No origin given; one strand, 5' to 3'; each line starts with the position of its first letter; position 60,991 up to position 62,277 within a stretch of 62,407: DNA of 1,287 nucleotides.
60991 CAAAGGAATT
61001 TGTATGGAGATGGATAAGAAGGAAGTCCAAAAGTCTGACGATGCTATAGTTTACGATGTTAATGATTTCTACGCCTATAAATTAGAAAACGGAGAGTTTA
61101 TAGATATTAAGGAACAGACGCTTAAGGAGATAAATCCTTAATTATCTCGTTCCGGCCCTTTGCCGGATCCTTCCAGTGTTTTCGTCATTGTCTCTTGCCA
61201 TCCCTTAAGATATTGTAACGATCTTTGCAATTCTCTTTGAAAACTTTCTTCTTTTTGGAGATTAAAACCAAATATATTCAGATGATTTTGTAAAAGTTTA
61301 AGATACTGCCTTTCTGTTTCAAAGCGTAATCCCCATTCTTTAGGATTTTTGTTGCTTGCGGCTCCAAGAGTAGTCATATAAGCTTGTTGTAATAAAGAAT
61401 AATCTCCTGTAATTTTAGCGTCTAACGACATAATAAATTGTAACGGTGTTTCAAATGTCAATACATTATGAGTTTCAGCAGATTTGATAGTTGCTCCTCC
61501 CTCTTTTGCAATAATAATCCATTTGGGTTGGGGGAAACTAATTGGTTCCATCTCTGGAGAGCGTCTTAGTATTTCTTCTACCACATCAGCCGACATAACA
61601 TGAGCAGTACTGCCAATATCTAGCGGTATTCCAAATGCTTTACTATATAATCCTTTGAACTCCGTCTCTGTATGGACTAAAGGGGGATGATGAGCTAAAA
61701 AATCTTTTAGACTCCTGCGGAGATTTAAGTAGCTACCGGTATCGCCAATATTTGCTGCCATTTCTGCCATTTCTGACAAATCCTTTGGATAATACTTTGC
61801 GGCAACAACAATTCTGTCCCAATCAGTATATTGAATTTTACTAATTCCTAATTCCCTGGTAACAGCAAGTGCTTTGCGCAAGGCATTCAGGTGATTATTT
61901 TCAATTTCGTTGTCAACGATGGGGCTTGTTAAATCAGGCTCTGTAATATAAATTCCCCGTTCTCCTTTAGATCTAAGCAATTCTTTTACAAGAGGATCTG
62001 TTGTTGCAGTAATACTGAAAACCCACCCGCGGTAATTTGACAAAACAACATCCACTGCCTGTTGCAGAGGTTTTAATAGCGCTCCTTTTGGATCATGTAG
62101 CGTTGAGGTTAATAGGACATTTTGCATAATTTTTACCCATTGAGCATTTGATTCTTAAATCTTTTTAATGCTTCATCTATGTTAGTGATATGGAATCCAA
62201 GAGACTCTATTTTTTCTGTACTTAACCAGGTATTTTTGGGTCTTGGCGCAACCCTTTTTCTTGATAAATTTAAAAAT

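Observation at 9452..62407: About 53 kb 'GT-C factory': some 17 polytopic glycosyltransferase-like proteins fed by four polyprenol-P-sugar synthases and two flippases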

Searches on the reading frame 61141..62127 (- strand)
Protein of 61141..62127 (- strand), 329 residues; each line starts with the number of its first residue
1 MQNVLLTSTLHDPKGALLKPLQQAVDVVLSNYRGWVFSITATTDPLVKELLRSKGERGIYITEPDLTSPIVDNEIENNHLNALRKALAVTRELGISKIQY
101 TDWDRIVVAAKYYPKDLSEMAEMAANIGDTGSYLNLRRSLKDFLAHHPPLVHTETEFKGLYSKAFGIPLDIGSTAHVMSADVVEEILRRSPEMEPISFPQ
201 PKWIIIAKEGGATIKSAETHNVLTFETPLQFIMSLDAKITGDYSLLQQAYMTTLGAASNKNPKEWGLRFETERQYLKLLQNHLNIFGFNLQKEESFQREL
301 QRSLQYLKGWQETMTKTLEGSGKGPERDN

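Call 7: search_protein_families(library=pfam, proteins=[window:61141-62127:-], max_evalue=0.01)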
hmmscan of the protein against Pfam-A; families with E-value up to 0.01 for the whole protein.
window:61141-62127:- (329 aa): 0 families

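Call 55: search_protein_families(library=ncbifam, proteins=[window:61141-62127:-], max_evalue=0.0001)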
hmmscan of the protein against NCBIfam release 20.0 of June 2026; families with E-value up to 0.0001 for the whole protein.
window:61141-62127:- (329 aa): 0 families
